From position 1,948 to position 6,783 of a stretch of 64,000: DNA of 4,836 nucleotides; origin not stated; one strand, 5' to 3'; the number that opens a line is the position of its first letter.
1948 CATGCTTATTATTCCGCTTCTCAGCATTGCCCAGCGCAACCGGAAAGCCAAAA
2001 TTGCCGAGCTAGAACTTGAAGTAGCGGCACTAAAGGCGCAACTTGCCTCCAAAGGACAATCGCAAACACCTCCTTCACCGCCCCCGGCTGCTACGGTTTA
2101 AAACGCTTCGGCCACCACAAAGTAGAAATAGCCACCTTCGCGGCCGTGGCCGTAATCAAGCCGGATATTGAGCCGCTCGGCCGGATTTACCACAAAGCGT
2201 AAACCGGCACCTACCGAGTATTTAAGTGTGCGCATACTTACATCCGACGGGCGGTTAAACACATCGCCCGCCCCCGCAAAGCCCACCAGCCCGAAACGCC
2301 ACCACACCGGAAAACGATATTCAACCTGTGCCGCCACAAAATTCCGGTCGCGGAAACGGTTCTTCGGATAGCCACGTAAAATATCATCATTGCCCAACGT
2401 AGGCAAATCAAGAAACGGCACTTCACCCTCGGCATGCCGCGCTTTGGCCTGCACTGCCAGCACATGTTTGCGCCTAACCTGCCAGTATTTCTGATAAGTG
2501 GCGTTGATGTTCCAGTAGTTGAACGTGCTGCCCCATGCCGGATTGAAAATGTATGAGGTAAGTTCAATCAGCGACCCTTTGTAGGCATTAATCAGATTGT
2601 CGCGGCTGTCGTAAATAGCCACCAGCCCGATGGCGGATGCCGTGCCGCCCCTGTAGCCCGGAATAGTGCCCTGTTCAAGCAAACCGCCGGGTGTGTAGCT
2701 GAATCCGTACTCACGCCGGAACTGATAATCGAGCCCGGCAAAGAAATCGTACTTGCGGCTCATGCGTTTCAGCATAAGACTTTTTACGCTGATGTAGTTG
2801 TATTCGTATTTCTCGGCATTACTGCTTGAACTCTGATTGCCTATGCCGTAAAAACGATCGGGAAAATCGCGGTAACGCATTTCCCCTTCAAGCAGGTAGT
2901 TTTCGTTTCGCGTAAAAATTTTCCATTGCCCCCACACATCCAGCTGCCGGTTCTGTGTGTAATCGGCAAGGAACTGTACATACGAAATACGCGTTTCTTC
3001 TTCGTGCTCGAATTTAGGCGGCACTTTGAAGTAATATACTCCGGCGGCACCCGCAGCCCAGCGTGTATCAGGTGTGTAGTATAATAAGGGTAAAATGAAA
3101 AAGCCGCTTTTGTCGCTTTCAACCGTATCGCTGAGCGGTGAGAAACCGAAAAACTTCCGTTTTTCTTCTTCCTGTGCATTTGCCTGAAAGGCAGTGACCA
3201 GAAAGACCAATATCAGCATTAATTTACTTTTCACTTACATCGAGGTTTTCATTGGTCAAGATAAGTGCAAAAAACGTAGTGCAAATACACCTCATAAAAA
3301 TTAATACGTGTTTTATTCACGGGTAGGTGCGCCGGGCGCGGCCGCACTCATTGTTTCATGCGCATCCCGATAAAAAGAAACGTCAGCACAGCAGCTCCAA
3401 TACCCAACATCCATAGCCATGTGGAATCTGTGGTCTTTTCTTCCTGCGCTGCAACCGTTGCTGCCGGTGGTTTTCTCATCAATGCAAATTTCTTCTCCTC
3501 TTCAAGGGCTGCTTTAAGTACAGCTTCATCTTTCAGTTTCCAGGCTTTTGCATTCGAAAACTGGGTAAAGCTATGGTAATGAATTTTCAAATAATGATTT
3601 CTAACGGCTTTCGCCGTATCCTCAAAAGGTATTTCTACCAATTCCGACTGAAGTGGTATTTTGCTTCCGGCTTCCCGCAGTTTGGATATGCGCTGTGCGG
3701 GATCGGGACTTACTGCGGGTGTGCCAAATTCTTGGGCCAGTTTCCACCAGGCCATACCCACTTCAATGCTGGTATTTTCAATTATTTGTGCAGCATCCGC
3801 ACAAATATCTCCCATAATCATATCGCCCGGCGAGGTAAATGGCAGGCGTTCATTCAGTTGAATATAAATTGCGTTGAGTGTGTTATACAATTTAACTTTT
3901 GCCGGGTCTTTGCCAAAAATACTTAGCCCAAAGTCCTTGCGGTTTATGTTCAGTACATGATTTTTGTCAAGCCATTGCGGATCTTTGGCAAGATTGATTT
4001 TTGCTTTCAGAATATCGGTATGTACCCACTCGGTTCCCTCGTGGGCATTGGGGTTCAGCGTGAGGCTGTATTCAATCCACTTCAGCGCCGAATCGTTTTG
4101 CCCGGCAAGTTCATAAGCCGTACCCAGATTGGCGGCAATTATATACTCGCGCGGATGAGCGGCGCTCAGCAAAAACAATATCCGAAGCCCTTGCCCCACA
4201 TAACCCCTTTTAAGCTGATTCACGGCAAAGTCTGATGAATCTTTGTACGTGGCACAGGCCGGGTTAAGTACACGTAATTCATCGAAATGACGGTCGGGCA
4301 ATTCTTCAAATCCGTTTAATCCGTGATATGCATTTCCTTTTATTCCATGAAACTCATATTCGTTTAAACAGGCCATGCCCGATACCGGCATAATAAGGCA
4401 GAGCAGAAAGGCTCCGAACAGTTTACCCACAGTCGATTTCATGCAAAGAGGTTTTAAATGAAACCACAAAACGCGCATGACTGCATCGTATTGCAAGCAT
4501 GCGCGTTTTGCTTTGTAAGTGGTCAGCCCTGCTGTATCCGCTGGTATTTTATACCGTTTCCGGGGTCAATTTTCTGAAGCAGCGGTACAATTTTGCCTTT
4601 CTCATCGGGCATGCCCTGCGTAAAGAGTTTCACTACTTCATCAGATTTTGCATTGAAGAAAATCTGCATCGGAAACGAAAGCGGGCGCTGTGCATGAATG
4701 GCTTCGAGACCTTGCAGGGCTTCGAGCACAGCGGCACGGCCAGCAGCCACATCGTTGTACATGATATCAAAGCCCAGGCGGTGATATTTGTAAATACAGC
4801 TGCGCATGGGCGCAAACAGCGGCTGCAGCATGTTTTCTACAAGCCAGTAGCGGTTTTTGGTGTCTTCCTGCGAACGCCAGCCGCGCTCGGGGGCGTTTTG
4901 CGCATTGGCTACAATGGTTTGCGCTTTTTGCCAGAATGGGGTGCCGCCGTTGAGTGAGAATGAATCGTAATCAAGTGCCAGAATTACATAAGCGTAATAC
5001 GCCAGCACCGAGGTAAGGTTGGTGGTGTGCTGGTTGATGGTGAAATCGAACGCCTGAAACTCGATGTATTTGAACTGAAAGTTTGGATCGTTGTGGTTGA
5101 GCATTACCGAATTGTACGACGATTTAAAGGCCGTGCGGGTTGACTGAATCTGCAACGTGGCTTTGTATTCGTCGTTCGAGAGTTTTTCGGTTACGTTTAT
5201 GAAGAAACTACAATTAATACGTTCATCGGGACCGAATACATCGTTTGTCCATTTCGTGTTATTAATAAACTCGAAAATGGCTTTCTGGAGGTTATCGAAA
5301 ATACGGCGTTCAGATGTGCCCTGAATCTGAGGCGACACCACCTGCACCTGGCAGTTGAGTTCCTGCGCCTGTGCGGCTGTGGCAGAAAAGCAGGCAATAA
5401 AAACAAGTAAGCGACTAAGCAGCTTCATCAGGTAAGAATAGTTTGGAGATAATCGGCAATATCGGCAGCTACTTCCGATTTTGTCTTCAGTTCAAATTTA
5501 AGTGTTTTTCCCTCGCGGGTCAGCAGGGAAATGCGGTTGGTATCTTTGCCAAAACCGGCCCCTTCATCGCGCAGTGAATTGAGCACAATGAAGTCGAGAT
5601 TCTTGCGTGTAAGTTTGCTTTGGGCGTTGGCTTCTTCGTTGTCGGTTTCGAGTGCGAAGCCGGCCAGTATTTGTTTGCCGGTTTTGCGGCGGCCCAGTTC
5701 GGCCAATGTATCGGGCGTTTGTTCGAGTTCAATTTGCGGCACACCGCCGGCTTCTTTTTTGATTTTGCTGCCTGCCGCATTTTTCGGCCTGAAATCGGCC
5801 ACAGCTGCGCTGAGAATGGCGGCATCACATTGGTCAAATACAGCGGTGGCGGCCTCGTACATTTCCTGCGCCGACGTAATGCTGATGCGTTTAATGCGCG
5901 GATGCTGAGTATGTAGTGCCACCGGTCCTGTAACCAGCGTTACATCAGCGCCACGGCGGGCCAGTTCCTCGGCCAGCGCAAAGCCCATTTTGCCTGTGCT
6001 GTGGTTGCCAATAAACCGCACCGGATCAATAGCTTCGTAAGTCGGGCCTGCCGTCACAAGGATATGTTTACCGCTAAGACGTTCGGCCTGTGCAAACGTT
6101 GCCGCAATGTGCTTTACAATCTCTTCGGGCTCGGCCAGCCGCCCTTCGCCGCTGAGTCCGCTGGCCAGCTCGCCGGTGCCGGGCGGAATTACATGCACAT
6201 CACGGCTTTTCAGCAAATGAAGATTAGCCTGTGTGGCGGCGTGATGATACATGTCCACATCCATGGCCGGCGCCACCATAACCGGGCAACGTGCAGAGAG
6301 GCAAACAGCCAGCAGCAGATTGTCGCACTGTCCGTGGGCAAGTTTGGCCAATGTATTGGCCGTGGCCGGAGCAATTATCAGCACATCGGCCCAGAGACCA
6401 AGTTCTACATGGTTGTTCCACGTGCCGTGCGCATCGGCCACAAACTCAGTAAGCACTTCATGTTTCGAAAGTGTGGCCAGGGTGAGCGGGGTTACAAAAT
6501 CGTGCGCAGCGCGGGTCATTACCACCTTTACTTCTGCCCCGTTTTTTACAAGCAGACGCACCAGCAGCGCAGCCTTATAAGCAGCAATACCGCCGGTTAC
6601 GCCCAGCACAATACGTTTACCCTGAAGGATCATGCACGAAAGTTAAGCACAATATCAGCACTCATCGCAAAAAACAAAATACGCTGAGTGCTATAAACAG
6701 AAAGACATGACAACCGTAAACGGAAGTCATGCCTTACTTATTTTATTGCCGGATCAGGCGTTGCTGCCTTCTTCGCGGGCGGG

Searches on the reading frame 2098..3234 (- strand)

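Call 11: search_protein_families(library=pfam, proteins=[window:2098-3234:-], max_evalue=0.001)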
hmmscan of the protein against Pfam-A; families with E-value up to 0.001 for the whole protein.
window:2098-3234:- (378 aa): 1 family
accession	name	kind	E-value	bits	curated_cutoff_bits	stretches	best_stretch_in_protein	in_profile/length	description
PF01103.29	Omp85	-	1.2e-16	61.6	24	1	121-363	44-304/325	Omp85 superfamily domain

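Call 59: search_protein_families(library=ncbifam, proteins=[window:2098-3234:-], max_evalue=0.01)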
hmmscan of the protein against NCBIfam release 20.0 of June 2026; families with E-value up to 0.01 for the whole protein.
window:2098-3234:- (378 aa): 3 families
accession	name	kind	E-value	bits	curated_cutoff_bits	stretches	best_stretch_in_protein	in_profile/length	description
NF047779.1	Omp85_fam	subfamily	1.5e-31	110.3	200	1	187-378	212-423/423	Omp85 family outer membrane protein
TIGR03303.1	OM_YaeT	equivalog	3.9e-07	28.8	297.15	1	123-349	467-709/741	outer membrane protein assembly factor BamA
NF058613.1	OMPAssmBamADein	equivalog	1e-05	23.7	1050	1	239-374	704-853/857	outer membrane protein assembly factor BamA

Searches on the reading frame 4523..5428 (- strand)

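Call 11: search_protein_families(library=pfam, proteins=[window:4523-5428:-], max_evalue=0.001)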
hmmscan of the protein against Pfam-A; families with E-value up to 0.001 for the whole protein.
window:4523-5428:- (301 aa): 1 family
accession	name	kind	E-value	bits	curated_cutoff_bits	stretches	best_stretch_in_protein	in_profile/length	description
PF16119.10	DUF4835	-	2.4e-102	342.3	25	1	22-298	1-276/276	Domain of unknown function (DUF4835)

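Call 59: search_protein_families(library=ncbifam, proteins=[window:4523-5428:-], max_evalue=0.01)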
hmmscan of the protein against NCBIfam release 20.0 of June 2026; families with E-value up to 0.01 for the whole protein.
window:4523-5428:- (301 aa): 1 family
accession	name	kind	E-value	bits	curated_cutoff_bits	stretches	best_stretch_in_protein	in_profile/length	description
NF052317.1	T9SS_PorD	equivalog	7.6e-108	360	170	1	7-299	4-295/295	type IX secretion system protein PorD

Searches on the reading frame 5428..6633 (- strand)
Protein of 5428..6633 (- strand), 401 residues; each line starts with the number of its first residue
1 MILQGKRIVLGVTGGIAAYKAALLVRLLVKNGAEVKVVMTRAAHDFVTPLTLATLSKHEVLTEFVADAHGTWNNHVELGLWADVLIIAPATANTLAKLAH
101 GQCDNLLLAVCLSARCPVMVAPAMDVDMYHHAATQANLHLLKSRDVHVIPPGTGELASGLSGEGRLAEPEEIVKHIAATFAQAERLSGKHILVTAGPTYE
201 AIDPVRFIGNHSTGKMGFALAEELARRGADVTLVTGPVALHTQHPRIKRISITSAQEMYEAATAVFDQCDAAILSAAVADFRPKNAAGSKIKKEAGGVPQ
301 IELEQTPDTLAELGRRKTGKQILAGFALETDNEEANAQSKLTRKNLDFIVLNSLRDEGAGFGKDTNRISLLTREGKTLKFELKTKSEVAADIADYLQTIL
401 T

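Call 11: search_protein_families(library=pfam, proteins=[window:5428-6633:-], max_evalue=0.001)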
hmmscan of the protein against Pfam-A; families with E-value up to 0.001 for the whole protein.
window:5428-6633:- (401 aa): 2 families
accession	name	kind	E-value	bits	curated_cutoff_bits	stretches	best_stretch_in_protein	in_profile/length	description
PF04127.22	DFP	-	4e-71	239.1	22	1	186-370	1-185/186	DNA/pantothenate metabolism flavoprotein C-terminal domain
PF02441.25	Flavoprotein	-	3.1e-36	124.8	22.7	1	6-178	1-160/162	Flavoprotein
